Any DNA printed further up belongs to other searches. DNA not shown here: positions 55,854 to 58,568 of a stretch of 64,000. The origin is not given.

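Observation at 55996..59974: Processive GT2 synthase translationally coupled to a membrane-anchored GH18 chitinase with two chitin-binding modules: possible chitin-like polymer synthesis/trimming pair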

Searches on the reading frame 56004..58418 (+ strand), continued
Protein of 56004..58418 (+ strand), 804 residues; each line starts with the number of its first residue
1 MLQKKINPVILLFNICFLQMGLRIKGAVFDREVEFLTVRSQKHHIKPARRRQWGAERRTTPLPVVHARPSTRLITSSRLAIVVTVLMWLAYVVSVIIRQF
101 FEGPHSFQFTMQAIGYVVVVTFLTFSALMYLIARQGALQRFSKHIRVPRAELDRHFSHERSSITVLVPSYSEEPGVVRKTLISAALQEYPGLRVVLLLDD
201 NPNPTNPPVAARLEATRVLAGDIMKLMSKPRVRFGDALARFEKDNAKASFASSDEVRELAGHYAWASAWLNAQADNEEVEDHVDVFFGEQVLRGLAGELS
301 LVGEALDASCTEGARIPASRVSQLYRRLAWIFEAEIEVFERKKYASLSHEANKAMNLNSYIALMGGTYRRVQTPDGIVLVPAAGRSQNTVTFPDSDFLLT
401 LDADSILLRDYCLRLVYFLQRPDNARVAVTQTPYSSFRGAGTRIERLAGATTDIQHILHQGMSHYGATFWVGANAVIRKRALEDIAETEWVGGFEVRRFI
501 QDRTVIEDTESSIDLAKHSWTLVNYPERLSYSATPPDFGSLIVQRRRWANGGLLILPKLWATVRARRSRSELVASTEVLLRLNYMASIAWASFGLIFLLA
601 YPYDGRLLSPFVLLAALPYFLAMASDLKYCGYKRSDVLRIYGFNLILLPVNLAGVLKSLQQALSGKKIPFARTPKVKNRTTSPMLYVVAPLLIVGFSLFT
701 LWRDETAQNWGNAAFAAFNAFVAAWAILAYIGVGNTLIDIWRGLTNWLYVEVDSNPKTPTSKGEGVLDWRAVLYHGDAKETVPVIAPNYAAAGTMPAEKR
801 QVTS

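Call 96: search_protein_families(library=padloc, proteins=[window:56115-58418:+], max_evalue=0.01)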
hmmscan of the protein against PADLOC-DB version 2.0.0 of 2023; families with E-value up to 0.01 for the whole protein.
window:56115-58418:+ (767 aa): 0 families

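Call 99: find_encoding_contigs(protein=P0440, flank=5000, max_places=3)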
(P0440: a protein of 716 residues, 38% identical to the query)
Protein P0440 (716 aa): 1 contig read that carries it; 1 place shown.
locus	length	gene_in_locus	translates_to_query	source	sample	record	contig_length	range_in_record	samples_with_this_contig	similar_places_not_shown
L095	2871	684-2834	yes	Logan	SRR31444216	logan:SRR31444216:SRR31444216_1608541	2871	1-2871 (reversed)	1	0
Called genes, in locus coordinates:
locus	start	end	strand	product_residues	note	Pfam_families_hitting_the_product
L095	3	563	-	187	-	?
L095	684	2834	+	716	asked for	PF00535:Glycos_transf_2 (faint), PF13641:Glyco_tranf_2_3 (weak), PF13632:Glyco_trans_2_3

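Call 100: find_encoding_contigs(protein=P0459, flank=5000, max_places=3)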
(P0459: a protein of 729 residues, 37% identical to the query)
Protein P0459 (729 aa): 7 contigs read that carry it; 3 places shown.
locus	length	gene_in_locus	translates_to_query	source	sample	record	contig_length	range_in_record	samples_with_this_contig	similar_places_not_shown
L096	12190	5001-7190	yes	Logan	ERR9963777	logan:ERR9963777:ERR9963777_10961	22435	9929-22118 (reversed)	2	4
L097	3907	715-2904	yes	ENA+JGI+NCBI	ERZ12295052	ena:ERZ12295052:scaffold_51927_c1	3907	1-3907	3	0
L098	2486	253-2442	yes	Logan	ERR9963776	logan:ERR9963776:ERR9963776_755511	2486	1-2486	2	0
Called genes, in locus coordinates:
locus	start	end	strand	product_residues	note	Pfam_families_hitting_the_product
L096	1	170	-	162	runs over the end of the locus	?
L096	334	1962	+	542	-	PF00890:FAD_binding_2, PF02910:Succ_DH_flav_C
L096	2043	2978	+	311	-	PF00561:Abhydrolase_1, PF12146:Hydrolase_4, PF12697:Abhydrolase_6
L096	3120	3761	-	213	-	-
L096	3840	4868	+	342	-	PF01522:Polysacc_deac_1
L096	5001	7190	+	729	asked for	PF13632:Glyco_trans_2_3, PF13641:Glyco_tranf_2_3 (weak)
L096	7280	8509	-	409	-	-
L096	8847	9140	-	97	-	-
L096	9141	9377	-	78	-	-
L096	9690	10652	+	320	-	PF05643:GNA1162-like (weak)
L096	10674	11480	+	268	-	-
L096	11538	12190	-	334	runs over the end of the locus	PF06739:SBBP (faint), PF08450:SGL (faint), PF25021:TEN_NHL (faint), PF24684:Vgb_lyase (faint), PF01436:NHL (weak)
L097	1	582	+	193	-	?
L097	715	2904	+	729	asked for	PF13632:Glyco_trans_2_3, PF13641:Glyco_tranf_2_3 (weak)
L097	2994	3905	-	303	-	?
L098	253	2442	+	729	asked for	PF13632:Glyco_trans_2_3, PF13641:Glyco_tranf_2_3 (weak)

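Call 101: find_encoding_contigs(protein=P0412, flank=5000, max_places=3)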
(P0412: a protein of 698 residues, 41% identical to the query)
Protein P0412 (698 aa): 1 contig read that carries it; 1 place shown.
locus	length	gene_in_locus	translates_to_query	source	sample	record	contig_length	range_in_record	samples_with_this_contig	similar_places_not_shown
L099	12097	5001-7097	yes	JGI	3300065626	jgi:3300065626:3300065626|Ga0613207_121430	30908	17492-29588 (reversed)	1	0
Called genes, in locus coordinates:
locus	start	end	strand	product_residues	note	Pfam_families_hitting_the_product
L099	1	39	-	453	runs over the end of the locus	?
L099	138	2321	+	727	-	PF01966:HD, PF13328:HD_4, PF04607:RelA_SpoT, PF02824:TGS, PF19296:RelA_AH, PF28438:RelA_RIS, PF13291:ACT_4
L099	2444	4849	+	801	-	PF00149:Metallophos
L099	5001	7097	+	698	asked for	PF00535:Glycos_transf_2 (faint), PF13641:Glyco_tranf_2_3, PF13632:Glyco_trans_2_3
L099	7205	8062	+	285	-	PF04228:Zn_peptidase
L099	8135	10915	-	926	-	PF00211:Guanylate_cyc, PF00931:NB-ARC, PF01637:ATPase_2 (weak), PF13401:AAA_22, PF25872:HTH_77, PF13424:TPR_12, PF13424:TPR_12, PF13424:TPR_12, +4 more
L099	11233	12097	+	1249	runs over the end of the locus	PF00069:Pkinase, PF07714:PK_Tyr_Ser-Thr, PF19190:BACON_2 (weak), PF13004:BACON (faint)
